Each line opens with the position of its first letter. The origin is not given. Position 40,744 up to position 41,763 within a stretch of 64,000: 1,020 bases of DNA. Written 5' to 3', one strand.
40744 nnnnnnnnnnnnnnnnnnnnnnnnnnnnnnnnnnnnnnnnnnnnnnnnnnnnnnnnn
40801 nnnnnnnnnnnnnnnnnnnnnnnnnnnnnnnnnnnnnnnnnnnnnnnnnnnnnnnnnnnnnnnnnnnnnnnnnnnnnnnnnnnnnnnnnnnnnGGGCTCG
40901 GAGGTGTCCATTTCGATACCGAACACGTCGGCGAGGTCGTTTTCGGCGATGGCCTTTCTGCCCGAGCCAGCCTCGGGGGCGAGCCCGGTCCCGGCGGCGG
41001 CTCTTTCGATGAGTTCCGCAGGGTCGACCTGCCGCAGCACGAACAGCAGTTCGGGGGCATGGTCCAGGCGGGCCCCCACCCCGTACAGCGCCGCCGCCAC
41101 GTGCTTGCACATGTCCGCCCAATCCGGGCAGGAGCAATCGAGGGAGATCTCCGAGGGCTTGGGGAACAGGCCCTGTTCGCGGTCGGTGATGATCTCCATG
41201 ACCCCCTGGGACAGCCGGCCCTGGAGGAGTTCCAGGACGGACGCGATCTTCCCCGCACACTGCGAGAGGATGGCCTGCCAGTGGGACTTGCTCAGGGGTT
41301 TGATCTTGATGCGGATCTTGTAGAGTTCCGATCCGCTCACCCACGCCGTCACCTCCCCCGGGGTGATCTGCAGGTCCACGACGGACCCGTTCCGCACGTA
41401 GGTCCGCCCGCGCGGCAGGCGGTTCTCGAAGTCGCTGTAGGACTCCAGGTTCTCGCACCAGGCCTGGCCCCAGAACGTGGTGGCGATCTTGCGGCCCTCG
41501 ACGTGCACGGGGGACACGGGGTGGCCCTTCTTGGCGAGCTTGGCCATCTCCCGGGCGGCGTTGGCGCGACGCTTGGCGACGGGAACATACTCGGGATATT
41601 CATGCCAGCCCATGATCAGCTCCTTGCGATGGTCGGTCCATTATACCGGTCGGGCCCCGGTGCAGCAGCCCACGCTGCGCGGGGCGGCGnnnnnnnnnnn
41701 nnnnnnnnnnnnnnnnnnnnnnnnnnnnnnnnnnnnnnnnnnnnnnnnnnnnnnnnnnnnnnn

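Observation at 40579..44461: SNF2 helicase with a 430-aa uncharacterised N-domain followed by a SWIM zinc-finger protein (YwqA/YwqB-like pair)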

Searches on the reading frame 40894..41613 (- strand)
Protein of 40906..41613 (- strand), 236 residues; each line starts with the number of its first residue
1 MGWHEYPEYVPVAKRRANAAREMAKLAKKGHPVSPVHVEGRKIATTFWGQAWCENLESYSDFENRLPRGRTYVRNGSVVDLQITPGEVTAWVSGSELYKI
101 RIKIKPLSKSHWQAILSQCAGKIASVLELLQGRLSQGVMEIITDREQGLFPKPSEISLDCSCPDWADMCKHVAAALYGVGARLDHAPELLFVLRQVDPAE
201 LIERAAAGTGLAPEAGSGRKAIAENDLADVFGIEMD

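Call 34: predict_structure(alignment_id=A2)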
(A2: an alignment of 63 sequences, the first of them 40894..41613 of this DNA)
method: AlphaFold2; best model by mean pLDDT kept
length: 240 residues; sequences in the alignment: 63
mean_pLDDT: 79.3   pTM: 0.75
mean pLDDT of the five models: 79.3, 77.2, 75.8, 75.6, 71.7
residues with pLDDT >= 90: 99; 70-90: 86; 50-70: 22; < 50: 33
segments of 3 or more residues with pLDDT < 50: 210-240
pLDDT, mean of each block of 10 residues (from residue 1): 62 89 94 88 85 90 81 86 97 92 96 87 59 71 88 94 86 94 91 90 65 38 41 39
secondary structure, 60 per line:
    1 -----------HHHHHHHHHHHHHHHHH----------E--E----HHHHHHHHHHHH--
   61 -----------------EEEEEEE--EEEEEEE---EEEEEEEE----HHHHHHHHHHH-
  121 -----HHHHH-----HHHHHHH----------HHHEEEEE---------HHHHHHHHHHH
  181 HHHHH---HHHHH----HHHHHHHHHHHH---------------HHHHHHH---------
elements in order: H12-28 H47-58 E78-84 E87-93 E97-104 H109-119 H126-130 H136-142 E156-160 H170-185 H189-193 H198-209 H225-231

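Call 40: fold_search(model_id=the predicted structure, library=pdb)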
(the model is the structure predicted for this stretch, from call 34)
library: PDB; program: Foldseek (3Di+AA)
matches with E <= 10: 239; with E <= 0.001: 0
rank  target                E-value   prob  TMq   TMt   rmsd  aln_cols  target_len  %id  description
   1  6q0j_C                1.2e+00  0.03  0.11  0.09  19.2       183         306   12  Structure of a MAPK pathway complex (released 2019-10-09)
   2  7b94_B                1.5e+00  0.06  0.11  0.09  11.4        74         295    9  MEK1 in complex with compound 6 (released 2021-03-03)
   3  9c0f_C                1.6e+00  0.02  0.11  0.07  22.5       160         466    9  piggyBat transposase protein-DNA complex (released 2025-01-29)
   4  7b3m_B                1.8e+00  0.04  0.11  0.09  14.1        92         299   11  MEK1 in complex with compound 6 (released 2021-03-03)
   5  1txn_A                1.8e+00  0.02  0.15  0.14  15.2       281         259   10  Crystal structure of coproporphyrinogen III oxidase (released 2004-11-30)
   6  7b9l_B                1.9e+00  0.04  0.11  0.09  13.8        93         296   10  MEK1 in complex with compound 23 (released 2021-03-03)
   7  6g18_v                1.9e+00  0.03  0.13  0.11  19.7       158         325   14  Cryo-EM structure of a late human pre-40S ribosomal subunit - State C (released 2018-06-06)
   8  1xmm_C                2.0e+00  0.09  0.22  0.19   6.0       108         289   10  Structure of human Dcps bound to m7GDP (released 2005-03-22)
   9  8uyf_A                2.0e+00  0.03  0.13  0.08  16.2        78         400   13  Structure of nucleotide-free Pediculus humanus (Ph) PINK1 dimer (released 2024-01-31)
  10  5wl6_A                2.0e+00  0.01  0.09  0.09  17.6       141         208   17  Crystal structure of chalcone isomerase engineered from ancestral inference (AncR7) (released 2018-05-09)
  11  6c4d_B                2.1e+00  0.04  0.09  0.08   9.5        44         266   16  Structure based design of RIP1 kinase inhibitors (released 2018-03-21)
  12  3tv4_A                2.3e+00  0.02  0.09  0.08  13.8        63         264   13  Human B-Raf Kinase Domain in Complex with an Bromopyridine Benzamide Inhibitor (released 2011-10-05)
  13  9kah_D                2.3e+00  0.01  0.09  0.10  16.6       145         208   12  Crystal Structure of Chalcone Syntase and Chalcone Isomerase-like Protein Complex from Physcomitrella patens (released 2025-10-29)
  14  3zly                  2.4e+00  0.05  0.11  0.08  11.3        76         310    8  Crystal structure of MEK1 in complex with fragment 8 (released 2013-05-22)
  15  8uyh_A                2.4e+00  0.04  0.14  0.09  16.3        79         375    9  Structure of AMP-PNP-bound Pediculus humanus (Ph) PINK1 dimer (released 2024-01-31)
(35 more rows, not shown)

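Call 51: search_dna_similar(query=window:40906-41613:-, collection=phages, mode=protein, max_evalue=0.001, max_rows=15)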
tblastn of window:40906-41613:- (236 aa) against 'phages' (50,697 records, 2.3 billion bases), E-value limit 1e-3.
Records with a match: 2; places in all: 2; records where one place covers at least 80% of the query: 0.
Best place of each record, by identity: <60% 2.
By first word of the organism name: Wolbachia 1; Bacteriophage 1.
By host as written in the record: Wolbachia sp. wMel_KL 1; - 1.
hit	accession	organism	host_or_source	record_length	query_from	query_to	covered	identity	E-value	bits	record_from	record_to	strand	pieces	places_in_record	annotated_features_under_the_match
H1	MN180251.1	Wolbachia phage WO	Wolbachia sp. wMel_KL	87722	46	231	79%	31.7%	6e-22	99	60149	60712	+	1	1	SNF2/RAD54 family helicase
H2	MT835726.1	Bacteriophage sp.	human fecal samples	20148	64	207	61%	28.9%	9e-6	52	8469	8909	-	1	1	record has no annotation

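Call 52: search_dna_similar(query=window:40906-41613:-, collection=plasmids, mode=protein, max_evalue=0.001, max_rows=30)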
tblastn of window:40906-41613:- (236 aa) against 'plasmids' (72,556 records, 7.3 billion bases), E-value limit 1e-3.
Records with a match: 151; places in all: 160; records where one place covers at least 80% of the query: 67.
Best place of each record, by identity: 60-80% 3; <60% 148.
By first word of the organism name: Streptomyces 46; Bradyrhizobium 38; Cupriavidus 9; Nostoc 8; Aeromonas 7; Paraburkholderia 4; Robbsia 3; Burkholderia 3; Persicobacter 3; Pseudanabaena 3; and 23 more.
By predicted mobility (MOB-suite, as given by PLSDB): non-mobilizable 67; conjugative 56; mobilizable 28.
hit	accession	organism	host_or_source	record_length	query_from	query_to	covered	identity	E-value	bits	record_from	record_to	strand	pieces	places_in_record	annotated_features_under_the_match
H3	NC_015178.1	Acidiphilium multivorum AIU301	-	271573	1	235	100%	60.1%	3e-83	277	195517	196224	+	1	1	SWIM zinc finger family protein | DEAD/DEAH box helicase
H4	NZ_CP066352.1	Bradyrhizobium japonicum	Glycine max,DNA isolated from pure ...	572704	2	235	99%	59.0%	9e-91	298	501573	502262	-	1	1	SWIM zinc finger family protein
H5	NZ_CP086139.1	Bradyrhizobium barranii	Glycine max cv. AC Orford,Cell ...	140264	2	235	99%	59.0%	1e-90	298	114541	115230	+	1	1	SWIM zinc finger family protein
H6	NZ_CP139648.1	Bradyrhizobium japonicum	Glycine max,cell culture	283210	2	235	99%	59.0%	1e-90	298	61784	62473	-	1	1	SWIM zinc finger family protein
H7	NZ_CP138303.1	Bradyrhizobium japonicum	Glycine max,cell culture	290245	2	235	99%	59.0%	1e-90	298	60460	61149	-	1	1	SWIM zinc finger family protein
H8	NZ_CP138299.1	Bradyrhizobium japonicum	Glycine max,cell culture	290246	2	235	99%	59.0%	1e-90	298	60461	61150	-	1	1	SWIM zinc finger family protein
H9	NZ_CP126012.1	Bradyrhizobium japonicum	Glycine max,soybean,root nodule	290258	2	235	99%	59.0%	1e-90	298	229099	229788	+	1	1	SWIM zinc finger family protein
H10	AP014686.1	Bradyrhizobium diazoefficiens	Glycine max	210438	2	235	99%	59.0%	1e-90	298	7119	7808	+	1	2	zinc finger, SWIM-type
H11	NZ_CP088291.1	Bradyrhizobium septentrionale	Glycine max cv. AC Glengarry,Cell ...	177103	2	235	99%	58.5%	1e-90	298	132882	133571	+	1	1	SWIM zinc finger family protein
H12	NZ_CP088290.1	Bradyrhizobium septentrionale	Glycine max cv. AC Glengarry,Cell ...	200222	2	235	99%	58.5%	1e-90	298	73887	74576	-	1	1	SWIM zinc finger family protein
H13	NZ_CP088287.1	Bradyrhizobium septentrionale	Glycine max cv. AC Glengarry,Cell ...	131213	2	235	99%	58.5%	2e-90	297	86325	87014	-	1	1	SWIM zinc finger family protein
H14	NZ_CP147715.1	Bradyrhizobium sp. 27S5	Glycine max,cell culture,Root nodule ...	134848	2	235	99%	58.5%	2e-90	297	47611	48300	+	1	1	SWIM zinc finger family protein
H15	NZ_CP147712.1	Bradyrhizobium septentrionale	Glycine max,cell culture,Root nodule ...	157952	2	235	99%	58.5%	3e-90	297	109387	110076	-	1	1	SWIM zinc finger family protein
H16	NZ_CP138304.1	Bradyrhizobium japonicum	Glycine max,cell culture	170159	2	235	99%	58.5%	3e-90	297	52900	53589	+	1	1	SWIM zinc finger family protein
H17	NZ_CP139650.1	Bradyrhizobium japonicum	Glycine max,cell culture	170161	2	235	99%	58.5%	3e-90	296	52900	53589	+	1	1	SWIM zinc finger family protein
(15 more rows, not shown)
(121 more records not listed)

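Call 53: get_annotated_region(hit=H5, flank=12000)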
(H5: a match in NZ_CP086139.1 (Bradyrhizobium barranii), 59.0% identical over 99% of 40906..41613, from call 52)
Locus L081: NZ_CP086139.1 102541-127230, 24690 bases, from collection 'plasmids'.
description: Bradyrhizobium barranii subsp. barranii strain 144S4 plasmid pBb144S4c, complete sequence
organism: Bradyrhizobium barranii (NCBI taxid 2823807)
taxonomy: Bacteria; Pseudomonadota; Alphaproteobacteria; Hyphomicrobiales; Nitrobacteraceae; Bradyrhizobium; Bradyrhizobium barranii
host: -; source: Glycine max cv. AC Orford,Cell Culture,Root nodule from soybean plant inoculated with root zone soil from ...; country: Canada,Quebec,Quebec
typing (MOB-suite, as given by PLSDB): conjugative; replicon rep_cluster_602; relaxase MOBQ; mating-pair formation MPF_T
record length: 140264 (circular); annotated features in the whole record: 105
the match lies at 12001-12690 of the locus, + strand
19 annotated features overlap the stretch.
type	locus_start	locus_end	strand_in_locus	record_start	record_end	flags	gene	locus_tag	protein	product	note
CDS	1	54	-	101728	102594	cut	-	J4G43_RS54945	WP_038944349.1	DUF3991 and TOPRIM domain-containing protein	GO:0006260 - DNA replication [Evidence IEA]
CDS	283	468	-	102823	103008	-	-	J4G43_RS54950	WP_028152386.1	hypothetical protein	-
CDS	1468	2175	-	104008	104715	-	-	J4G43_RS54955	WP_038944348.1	hypothetical protein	-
CDS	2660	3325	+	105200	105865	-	-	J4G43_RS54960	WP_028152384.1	DUF6088 family protein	-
CDS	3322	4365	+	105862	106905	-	-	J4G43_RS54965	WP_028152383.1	nucleotidyl transferase AbiEii/AbiGii toxin family protein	-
CDS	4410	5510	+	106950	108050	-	-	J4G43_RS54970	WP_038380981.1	hypothetical protein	-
CDS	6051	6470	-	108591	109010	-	-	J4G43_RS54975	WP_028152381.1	hypothetical protein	-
CDS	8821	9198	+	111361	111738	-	-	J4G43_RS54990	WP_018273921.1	hypothetical protein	-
CDS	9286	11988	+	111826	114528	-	-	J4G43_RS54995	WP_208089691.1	DEAD/DEAH box helicase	-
CDS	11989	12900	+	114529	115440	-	-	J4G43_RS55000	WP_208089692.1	SWIM zinc finger family protein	-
CDS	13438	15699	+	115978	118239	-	-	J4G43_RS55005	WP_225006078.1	2OG-Fe(II) oxygenase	-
CDS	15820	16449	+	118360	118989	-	-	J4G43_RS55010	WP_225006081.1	hypothetical protein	-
CDS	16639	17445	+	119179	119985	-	-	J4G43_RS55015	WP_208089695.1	pyridoxal-phosphate dependent enzyme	-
CDS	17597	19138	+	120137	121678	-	istA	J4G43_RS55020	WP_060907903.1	IS21-like element ISFK1 family transposase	GO:0006313 - DNA transposition [Evidence IEA]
CDS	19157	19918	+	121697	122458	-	istB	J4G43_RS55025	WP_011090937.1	IS21-like element ISFK1 family helper ATPase IstB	-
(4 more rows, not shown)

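Call 54: get_annotated_region(hit=H1, flank=9000)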
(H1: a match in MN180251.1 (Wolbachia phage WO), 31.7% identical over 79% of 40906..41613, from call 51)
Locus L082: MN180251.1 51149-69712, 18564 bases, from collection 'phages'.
description: UNVERIFIED: Wolbachia phage WO isolate Seq2wOMel_KL2 genomic sequence.
organism: Wolbachia phage WO (NCBI taxid 112596)
taxonomy: Viruses; Duplodnaviria; Heunggongvirae; Uroviricota; Caudoviricetes
host: Wolbachia sp. wMel_KL; source: Drosophila melanogaster; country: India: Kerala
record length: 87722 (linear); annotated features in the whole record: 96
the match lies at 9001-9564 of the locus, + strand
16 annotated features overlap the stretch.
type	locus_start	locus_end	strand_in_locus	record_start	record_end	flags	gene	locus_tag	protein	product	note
CDS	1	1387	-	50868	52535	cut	-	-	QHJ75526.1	hypothetical protein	-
CDS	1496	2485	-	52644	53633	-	-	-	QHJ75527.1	hypothetical protein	-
CDS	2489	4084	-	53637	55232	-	-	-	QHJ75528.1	hypothetical protein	-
CDS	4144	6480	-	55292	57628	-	-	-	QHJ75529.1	glycosyl transferase, group 1 family protein /moaA/nifB/pqqE family protein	-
CDS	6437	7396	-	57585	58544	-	-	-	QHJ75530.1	NAD-dependent epimerase/dehydratase family protein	-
CDS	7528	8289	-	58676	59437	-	-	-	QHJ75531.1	N-acetylglucosamine-1-phosphate uridyltransferase / glucosamine-1-phosphateN-acetyltransferase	-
CDS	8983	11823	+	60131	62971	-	-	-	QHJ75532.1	SNF2/RAD54 family helicase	-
CDS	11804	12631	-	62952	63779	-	-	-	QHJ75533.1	putative transcriptional regulator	-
CDS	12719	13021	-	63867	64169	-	-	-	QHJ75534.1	hypothetical protein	-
CDS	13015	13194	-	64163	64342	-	-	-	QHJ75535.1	hypothetical protein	-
CDS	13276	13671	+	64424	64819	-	-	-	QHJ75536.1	putative transcriptional regulator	-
CDS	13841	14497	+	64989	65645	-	-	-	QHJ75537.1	DNA repair protein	DNA repair protein RadC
CDS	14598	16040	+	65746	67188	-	-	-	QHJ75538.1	site-specific recombinase/resolvase family protein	prophage LambdaW1, site-specific recombinase,resolvase family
CDS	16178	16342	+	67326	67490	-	-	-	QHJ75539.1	hypothetical protein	-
CDS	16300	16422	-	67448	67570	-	-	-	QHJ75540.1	hypothetical protein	-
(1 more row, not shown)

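Call 55: search_protein_families(library=pfam, proteins=[L082:8983-11823:+, L081:9286-11988:+, L081:11989-12900:+], max_evalue=0.01)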
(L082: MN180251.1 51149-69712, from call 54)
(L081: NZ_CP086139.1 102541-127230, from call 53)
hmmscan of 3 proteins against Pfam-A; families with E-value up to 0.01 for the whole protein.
L082:8983-11823:+ (946 aa): 4 families
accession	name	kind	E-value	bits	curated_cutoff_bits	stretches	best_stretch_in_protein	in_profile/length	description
PF00176.29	SNF2-rel_dom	-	3.5e-63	213.8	24.9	1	713-945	1-245/290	SNF2-related domain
PF12419.13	DUF3670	-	2.2e-28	99.1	27.6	1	541-672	5-136/136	SNF2 Helicase protein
PF00270.35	DEAD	-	7.9e-07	29.4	26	1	723-862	9-161/167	DEAD/DEAH box helicase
PF04434.22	SWIM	-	1.3e-05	25.1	19.6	1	125-148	9-35/38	SWIM zinc finger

L081:9286-11988:+ (900 aa): 5 families
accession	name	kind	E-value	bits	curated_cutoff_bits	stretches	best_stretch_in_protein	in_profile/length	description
PF00176.29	SNF2-rel_dom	-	6.7e-65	219.5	24.9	1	425-705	1-289/290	SNF2-related domain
PF12419.13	DUF3670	-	3.4e-33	114.6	27.6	1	237-368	3-134/136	SNF2 Helicase protein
PF00271.37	Helicase_C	-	2.1e-19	70.2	23.5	1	729-833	8-110/110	Helicase conserved C-terminal domain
PF00270.35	DEAD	-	5.8e-06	26.6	26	1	445-583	19-162/167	DEAD/DEAH box helicase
PF04851.21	ResIII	-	2.2e-05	24.9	22.5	1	421-582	3-163/164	Type III restriction enzyme, res subunit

L081:11989-12900:+ (303 aa): 1 family
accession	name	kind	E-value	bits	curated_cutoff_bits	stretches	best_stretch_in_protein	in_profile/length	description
PF04434.22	SWIM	-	8e-05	22.5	19.6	1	157-177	12-35/38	SWIM zinc finger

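Call 68: search_protein_representatives(protein=window:40906-41613:-)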
Query: 236 residues. Proteins with E-value up to 0.001 (for the whole library): 6249; up to 1e-10: 3936; up to 1e-30: 1179. The best 150 are listed.
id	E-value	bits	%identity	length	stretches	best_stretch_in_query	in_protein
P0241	5.0e-96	337.2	65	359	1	1-236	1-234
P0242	2.3e-94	331.8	63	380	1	1-235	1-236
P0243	2.4e-93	328.5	65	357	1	3-236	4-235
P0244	6.8e-93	327.0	65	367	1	3-236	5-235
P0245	4.6e-91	321.0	63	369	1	4-235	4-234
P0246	8.8e-91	320.1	60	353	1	1-235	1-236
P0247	9.4e-91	320.0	62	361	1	3-235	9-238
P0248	1.3e-89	316.2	60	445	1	3-235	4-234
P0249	2.7e-89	315.2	60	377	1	6-236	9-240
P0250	3.0e-88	311.8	59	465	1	4-235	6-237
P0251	3.9e-88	311.4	59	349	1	5-235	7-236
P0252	4.3e-88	311.3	69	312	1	10-212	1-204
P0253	6.3e-88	310.7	61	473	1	2-236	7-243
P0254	6.5e-88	310.7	60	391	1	2-236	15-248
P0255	8.7e-88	310.3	61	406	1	3-235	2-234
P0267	6.1e-86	304.2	59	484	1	2-235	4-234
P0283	8.1e-84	297.3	61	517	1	6-235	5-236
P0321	2.9e-80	285.6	55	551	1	3-236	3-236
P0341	7.4e-79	281.1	59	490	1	6-235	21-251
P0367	6.2e-77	274.7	56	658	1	5-235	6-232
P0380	3.4e-76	272.3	55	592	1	2-236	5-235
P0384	5.2e-76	271.7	56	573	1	8-235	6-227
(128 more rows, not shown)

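Call 76: fold_search(model_id=the predicted structure, library=viral)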
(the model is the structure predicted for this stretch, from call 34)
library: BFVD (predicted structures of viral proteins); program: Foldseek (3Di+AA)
matches with E <= 10: 213; with E <= 0.001: 0
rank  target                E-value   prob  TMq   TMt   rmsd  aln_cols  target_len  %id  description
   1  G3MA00                1.5e-01  0.06  0.13  0.15  18.8       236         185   10  Gp259 [Bacillus phage G]
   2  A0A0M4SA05            3.6e-01  0.11  0.16  0.21  12.2       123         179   12  Protein OPG181 [Vaccinia virus]
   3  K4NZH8                3.8e-01  0.10  0.15  0.23  11.7       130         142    8  Uncharacterized protein [Sulfolobales Mexican rod-shaped virus 1]
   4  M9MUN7                4.0e-01  0.11  0.20  0.10  20.5       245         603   15  (no name in the UniProt tables at hand)
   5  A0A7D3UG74            4.3e-01  0.02  0.12  0.07  25.0       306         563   15  (no name in the UniProt tables at hand)
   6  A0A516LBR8            6.1e-01  0.03  0.14  0.04  28.8       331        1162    9  (no name in the UniProt tables at hand)
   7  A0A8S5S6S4            6.1e-01  0.02  0.11  0.14  22.3       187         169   11  Uncharacterized protein [Siphoviridae sp. ctqwY3]
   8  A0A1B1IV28            6.5e-01  0.10  0.15  0.25  11.2       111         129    9  (no name in the UniProt tables at hand)
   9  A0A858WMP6            7.7e-01  0.02  0.14  0.10  18.1       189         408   12  Recombination associated protein [Xanthomonas phage FoX4]
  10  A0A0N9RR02            8.2e-01  0.09  0.22  0.26  10.7       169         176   14  Putative tail assembly protein [Pseudomonas phage POR1]
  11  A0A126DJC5            8.2e-01  0.03  0.15  0.19  11.2       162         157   12  (no name in the UniProt tables at hand)
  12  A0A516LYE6            9.2e-01  0.18  0.12  0.25   7.9        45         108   13  (no name in the UniProt tables at hand)
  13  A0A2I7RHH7            9.7e-01  0.01  0.11  0.08  26.6       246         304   11  (no name in the UniProt tables at hand)
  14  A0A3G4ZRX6            1.0e+00  0.06  0.16  0.17  16.4       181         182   11  Uncharacterized protein [Edafosvirus sp.]
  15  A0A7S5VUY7            1.0e+00  0.02  0.12  0.16  16.2       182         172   11  (no name in the UniProt tables at hand)
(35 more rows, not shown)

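Call 78: search_protein_families(library=pfam, proteins=[P0384, P0267, P0341, P0283, P0367, P0321, P0380], max_evalue=0.01)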
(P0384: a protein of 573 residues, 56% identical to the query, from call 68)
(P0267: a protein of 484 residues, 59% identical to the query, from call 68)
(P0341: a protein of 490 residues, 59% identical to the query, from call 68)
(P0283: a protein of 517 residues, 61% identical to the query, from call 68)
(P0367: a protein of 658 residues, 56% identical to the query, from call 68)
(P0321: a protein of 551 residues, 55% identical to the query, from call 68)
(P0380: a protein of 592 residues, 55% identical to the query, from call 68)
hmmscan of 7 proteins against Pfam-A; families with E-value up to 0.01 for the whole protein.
P0384 (573 aa): 5 families
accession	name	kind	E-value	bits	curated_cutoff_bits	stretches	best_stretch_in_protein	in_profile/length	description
PF01381.28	HTH_3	-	5.1e-05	23.7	23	1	518-548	1-31/55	Helix-turn-helix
PF13560.12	HTH_31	-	0.00022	21.9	27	1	515-560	3-47/64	Helix-turn-helix domain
PF04434.22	SWIM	-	0.0057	16.6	19.6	0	157-175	14-35/38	SWIM zinc finger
PF12844.13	HTH_19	-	0.0065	16.8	30.2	0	515-548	1-34/64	Helix-turn-helix domain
PF13022.12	HTH_Tnp_1_2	-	0.007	16.9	27.9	0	527-559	27-59/122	Helix-turn-helix of insertion element transposase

P0267 (484 aa): 4 families
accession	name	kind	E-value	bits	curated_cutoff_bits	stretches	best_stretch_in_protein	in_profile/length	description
PF13560.12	HTH_31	-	1.3e-06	29.1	27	1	435-479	8-51/64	Helix-turn-helix domain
PF13384.12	HTH_23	-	0.00011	22.3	24.6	1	436-461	13-37/50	Homeodomain-like domain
PF01381.28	HTH_3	-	0.00021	21.7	23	1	435-463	3-31/55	Helix-turn-helix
PF04434.22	SWIM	-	0.0012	18.8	19.6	1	160-179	13-35/38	SWIM zinc finger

P0341 (490 aa): 1 family
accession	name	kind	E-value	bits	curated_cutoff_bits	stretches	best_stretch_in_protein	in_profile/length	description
PF04434.22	SWIM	-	0.0032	17.4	19.6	1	175-192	15-35/38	SWIM zinc finger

P0283 (517 aa): 1 family
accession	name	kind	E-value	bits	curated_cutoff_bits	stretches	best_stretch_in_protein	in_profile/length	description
PF04434.22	SWIM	-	0.00034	20.5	19.6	1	154-176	10-35/38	SWIM zinc finger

P0367 (658 aa): 2 families
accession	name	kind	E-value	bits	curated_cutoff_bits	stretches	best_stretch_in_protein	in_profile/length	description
PF04434.22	SWIM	-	0.00023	21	19.6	1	159-178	13-35/38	SWIM zinc finger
PF14104.11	DUF4277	-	0.0079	17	25.4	0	326-418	15-109/109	Domain of unknown function (DUF4277)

P0321 (551 aa): 1 family
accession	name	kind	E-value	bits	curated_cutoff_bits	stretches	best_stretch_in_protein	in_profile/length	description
PF04434.22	SWIM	-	0.00085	19.2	19.6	1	158-178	12-35/38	SWIM zinc finger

P0380 (592 aa): 1 family
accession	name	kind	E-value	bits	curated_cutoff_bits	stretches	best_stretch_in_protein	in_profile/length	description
PF04434.22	SWIM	-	0.0011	18.9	19.6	1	160-180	12-35/38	SWIM zinc finger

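Call 79: search_protein_families(library=phrogs, proteins=[window:40906-41613:-], max_evalue=0.001)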
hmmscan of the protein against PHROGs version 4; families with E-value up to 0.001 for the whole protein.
window:40906-41613:- (236 aa): 1 family
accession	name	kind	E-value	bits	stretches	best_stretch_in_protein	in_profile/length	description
phrog_29996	-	unknown function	4.2e-23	82.3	1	45-206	6-177/1189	-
